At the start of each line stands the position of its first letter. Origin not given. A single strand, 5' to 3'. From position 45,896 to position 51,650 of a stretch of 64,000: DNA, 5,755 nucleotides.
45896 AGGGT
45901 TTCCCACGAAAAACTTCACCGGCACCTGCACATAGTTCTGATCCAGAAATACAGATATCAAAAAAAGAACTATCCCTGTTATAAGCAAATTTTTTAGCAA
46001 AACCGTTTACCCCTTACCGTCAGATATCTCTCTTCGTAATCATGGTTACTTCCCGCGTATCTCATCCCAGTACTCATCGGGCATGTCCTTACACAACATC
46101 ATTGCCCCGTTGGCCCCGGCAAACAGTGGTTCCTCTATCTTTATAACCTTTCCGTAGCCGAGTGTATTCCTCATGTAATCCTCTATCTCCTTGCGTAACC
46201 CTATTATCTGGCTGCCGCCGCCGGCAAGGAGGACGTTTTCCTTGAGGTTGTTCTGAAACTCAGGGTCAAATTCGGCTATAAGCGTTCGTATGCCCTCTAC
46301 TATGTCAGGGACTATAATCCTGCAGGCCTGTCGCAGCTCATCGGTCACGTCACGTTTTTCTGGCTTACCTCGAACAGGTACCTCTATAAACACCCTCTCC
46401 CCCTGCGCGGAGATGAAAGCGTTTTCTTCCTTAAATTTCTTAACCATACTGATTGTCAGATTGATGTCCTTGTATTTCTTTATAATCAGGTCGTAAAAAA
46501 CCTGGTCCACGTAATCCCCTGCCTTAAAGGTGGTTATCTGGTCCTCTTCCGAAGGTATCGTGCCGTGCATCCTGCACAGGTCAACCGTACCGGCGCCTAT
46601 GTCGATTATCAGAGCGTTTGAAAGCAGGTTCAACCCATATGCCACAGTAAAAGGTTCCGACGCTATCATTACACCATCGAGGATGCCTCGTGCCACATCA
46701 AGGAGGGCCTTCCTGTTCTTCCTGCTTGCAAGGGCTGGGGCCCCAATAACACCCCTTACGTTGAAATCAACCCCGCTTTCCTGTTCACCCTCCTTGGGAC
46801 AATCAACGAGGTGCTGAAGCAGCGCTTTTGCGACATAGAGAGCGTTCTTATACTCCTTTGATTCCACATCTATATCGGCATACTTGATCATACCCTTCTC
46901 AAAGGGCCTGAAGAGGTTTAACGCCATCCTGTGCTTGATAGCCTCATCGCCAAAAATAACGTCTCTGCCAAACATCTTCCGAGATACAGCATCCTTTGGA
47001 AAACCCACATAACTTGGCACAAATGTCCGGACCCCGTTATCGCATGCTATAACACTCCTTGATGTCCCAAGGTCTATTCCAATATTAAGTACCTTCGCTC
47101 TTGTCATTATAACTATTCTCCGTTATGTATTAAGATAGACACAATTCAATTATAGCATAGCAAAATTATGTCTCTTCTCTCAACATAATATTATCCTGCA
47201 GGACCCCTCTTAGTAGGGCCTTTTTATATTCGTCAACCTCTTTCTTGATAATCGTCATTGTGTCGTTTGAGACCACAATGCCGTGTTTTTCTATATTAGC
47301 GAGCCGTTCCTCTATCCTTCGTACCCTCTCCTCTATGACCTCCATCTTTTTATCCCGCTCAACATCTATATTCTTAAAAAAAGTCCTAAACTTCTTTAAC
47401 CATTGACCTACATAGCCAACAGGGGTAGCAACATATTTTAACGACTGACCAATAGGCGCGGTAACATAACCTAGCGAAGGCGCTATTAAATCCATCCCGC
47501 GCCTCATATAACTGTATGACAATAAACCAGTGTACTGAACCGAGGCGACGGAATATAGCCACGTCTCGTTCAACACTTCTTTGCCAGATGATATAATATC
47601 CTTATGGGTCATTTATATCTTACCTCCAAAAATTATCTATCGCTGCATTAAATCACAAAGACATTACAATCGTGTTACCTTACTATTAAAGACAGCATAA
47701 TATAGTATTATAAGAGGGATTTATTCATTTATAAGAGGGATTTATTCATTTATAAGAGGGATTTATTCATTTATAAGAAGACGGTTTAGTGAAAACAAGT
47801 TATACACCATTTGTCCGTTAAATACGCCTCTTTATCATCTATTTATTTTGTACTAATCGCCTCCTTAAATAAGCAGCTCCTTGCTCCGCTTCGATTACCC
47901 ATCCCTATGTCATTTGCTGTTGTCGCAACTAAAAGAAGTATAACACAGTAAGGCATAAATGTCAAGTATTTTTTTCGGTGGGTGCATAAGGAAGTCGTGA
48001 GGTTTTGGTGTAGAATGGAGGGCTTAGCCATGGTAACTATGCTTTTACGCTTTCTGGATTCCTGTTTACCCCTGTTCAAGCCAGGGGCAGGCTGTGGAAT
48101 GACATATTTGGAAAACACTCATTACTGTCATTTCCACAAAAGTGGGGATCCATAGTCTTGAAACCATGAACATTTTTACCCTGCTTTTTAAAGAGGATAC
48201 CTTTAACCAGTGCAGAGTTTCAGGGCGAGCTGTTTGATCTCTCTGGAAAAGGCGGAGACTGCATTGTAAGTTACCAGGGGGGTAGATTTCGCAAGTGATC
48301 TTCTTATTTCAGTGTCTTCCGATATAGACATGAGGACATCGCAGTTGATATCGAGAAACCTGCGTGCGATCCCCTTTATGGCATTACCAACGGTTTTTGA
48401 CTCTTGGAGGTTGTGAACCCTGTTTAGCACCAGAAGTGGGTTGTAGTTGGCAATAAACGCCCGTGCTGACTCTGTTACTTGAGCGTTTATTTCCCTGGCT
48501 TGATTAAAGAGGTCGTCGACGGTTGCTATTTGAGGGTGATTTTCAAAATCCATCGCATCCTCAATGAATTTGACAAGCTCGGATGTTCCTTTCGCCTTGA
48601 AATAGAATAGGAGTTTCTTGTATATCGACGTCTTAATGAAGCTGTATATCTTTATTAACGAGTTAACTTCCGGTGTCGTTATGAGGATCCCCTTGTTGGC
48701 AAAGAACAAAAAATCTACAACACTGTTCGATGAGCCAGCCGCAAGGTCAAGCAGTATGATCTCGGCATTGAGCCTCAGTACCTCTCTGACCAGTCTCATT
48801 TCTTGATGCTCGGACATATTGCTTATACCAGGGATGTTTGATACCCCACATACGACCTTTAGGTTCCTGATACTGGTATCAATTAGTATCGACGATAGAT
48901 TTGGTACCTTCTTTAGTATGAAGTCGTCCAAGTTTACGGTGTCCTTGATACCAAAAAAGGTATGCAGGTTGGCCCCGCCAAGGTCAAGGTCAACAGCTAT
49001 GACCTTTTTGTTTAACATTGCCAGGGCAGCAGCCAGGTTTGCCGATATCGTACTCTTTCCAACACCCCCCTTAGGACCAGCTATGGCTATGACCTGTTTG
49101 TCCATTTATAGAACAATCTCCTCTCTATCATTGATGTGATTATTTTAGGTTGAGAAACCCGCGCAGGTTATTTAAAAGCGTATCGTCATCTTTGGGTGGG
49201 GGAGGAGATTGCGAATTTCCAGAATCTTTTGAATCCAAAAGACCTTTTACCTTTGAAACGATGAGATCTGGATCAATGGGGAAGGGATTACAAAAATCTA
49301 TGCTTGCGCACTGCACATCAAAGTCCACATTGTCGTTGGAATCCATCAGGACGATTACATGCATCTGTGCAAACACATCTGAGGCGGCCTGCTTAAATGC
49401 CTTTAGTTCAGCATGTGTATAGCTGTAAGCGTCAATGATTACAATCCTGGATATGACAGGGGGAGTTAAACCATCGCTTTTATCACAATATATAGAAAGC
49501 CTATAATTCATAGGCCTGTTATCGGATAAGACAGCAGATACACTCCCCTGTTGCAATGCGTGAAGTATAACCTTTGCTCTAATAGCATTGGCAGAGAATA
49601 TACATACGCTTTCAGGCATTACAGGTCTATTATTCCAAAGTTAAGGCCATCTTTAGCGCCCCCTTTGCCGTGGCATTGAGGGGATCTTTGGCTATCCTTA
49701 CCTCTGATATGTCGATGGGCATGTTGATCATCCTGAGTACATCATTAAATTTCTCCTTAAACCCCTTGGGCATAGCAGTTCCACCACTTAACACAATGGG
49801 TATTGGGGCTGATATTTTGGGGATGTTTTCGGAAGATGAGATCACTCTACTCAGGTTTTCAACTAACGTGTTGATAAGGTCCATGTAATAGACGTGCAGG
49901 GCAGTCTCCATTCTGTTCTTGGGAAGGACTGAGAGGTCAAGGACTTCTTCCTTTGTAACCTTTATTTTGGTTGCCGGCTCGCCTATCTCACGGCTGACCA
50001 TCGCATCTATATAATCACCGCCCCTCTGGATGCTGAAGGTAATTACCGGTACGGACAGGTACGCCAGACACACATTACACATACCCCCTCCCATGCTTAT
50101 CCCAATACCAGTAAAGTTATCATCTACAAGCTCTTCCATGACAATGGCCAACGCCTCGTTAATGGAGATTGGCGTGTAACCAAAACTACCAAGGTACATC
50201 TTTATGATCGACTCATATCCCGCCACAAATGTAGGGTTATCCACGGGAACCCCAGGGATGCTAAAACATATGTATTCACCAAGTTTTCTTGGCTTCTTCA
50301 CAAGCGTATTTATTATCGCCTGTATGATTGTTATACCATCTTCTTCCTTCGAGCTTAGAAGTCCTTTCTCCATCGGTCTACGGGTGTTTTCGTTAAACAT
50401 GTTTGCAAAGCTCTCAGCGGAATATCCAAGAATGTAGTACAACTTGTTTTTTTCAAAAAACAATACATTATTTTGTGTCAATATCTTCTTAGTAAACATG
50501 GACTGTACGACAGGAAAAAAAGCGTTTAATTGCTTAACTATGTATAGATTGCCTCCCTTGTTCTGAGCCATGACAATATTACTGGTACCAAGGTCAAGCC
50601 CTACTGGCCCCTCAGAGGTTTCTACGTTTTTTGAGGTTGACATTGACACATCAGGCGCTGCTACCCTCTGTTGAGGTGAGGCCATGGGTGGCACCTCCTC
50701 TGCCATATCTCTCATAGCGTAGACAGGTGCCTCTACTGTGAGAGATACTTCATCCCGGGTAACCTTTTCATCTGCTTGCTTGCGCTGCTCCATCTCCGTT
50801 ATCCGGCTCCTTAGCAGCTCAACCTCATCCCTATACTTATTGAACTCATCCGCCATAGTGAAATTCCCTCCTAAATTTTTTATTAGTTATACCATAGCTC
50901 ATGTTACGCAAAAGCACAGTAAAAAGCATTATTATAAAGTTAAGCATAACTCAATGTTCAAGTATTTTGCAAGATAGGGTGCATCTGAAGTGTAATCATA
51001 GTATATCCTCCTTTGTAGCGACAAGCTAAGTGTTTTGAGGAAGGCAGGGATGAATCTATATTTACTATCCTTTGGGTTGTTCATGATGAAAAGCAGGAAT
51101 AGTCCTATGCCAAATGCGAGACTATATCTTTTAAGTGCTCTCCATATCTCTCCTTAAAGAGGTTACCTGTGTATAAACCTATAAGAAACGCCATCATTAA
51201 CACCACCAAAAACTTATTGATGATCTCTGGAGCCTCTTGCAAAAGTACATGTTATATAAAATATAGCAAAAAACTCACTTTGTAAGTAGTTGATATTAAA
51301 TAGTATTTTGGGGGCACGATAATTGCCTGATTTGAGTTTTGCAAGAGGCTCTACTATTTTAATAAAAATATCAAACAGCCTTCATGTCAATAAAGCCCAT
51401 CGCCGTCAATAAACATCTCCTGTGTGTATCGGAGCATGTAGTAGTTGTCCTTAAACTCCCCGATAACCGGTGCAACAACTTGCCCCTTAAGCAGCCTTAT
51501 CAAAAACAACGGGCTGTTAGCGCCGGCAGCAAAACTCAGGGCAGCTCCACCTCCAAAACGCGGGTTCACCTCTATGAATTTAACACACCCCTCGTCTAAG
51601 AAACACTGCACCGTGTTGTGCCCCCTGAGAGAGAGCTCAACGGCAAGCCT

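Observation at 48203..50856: Actin-like Mad28, pseudo-receiver and MinD/ParA ATPase: candidate magnetosome positioning module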

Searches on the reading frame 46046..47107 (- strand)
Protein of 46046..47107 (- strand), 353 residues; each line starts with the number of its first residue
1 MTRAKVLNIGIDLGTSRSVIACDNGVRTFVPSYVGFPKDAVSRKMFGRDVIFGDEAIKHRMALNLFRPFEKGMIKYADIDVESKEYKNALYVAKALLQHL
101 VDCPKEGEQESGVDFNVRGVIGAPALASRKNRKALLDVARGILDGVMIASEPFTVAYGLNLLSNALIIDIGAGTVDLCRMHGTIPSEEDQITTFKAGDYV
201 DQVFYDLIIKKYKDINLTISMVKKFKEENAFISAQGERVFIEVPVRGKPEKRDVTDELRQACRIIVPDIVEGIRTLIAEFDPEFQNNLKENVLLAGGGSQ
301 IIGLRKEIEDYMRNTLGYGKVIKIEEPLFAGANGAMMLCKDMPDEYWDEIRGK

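Call 3: search_protein_families(library=pfam, proteins=[window:46046-47107:-], max_evalue=0.01)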
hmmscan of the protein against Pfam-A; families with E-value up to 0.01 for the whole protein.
window:46046-47107:- (353 aa): 5 families
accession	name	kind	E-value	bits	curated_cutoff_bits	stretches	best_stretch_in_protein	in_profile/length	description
PF06723.19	MreB_Mbl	-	1.7e-16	60.4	27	1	8-341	3-321/327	MreB/Mbl protein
PF00022.25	Actin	-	2.6e-07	30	27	1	21-215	21-192/410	Actin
PF25229.1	Salactin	-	0.00016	21.3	27.1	1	196-340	181-332/335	Salactin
PF22128.2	Alp7A_like_C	-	0.00037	20.7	22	1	166-318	3-143/156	Alp7A C-terminal domain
PF01869.26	BcrAD_BadFG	-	0.0022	18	31.5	1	266-338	195-270/271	BadF/BadG/BcrA/BcrD ATPase family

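Call 4: search_protein_families(library=ncbifam, proteins=[window:46046-47107:-], max_evalue=0.01)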
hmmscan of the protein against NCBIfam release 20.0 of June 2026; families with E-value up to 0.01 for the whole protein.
window:46046-47107:- (353 aa): 13 families
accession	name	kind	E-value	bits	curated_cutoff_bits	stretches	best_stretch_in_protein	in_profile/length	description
NF040964.1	MamK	subfamily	7.8e-149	495.2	400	1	7-351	1-331/335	MamK family actin-like protein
NF053558.1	BeeR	equivalog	3.4e-54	184.1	530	1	7-314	1-310/349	BeeR family actin-like protein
NF010539.0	PRK13927.1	subfamily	1.7e-15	56.8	293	1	8-342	8-329/339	rod shape-determining protein MreB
TIGR00904.1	mreB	subfamily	6.4e-13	48.5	365.75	1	8-339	4-326/334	MreB/Mrl family cell shape determining protein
NF010540.1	PRK13929.1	exception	2.1e-07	30.3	515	1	8-310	6-300/334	rod-share determining protein MreBH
NF053533.1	salactin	equivalog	5.5e-06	25.7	400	1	168-340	155-333/335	actin-like salactin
TIGR01991.1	HscA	equivalog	8.4e-06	24.5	708.55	1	109-314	124-339/600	Fe-S protein assembly chaperone HscA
TIGR01174.1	ftsA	equivalog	2.8e-05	23.4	175.85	1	166-315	199-341/371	cell division protein FtsA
NF003520.0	PRK05183.1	subfamily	0.00014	20.4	620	0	85-314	123-359/621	Fe-S protein assembly chaperone HscA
NF011660.0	PRK15080.1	equivalog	0.00017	20.9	182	0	124-175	102-153/277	ethanolamine utilization protein EutJ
TIGR02350.1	prok_dnaK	equivalog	0.00066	18.2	822.55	0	9-215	3-238/596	molecular chaperone DnaK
NF001413.0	PRK00290.1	equivalog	0.00092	17.7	648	0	77-214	99-238/625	molecular chaperone DnaK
NF010498.0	PRK13917.1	equivalog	0.0017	17.7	417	1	165-337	187-332/344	plasmid segregation protein ParM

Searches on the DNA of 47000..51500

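Call 103: search_rna_families(source=window, start=47000, end=51500, threshold=gathering)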
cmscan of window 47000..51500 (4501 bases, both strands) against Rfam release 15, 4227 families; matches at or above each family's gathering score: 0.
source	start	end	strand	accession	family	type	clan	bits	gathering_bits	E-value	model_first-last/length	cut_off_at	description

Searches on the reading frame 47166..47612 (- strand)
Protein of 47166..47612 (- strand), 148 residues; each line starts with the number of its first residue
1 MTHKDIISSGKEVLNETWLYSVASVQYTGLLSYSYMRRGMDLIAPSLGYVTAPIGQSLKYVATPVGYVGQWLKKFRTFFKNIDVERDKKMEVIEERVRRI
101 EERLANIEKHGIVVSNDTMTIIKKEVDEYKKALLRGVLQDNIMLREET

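Call 3: search_protein_families(library=pfam, proteins=[window:47166-47612:-], max_evalue=0.01)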
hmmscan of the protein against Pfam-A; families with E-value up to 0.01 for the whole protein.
window:47166-47612:- (148 aa): 1 family
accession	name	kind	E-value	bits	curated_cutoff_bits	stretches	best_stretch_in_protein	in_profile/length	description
PF05055.17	DUF677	-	0.0049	16.3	29.1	1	59-131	214-271/336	Protein of unknown function (DUF677)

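Call 4: search_protein_families(library=ncbifam, proteins=[window:47166-47612:-], max_evalue=0.01)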
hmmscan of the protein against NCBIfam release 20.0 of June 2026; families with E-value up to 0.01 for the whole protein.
window:47166-47612:- (148 aa): 0 families

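Call 37: search_protein_families(library=ncbifam, proteins=[window:47166-47612:-], max_evalue=0.00001)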
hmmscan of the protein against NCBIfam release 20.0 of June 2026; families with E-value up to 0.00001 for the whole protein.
window:47166-47612:- (148 aa): 0 families
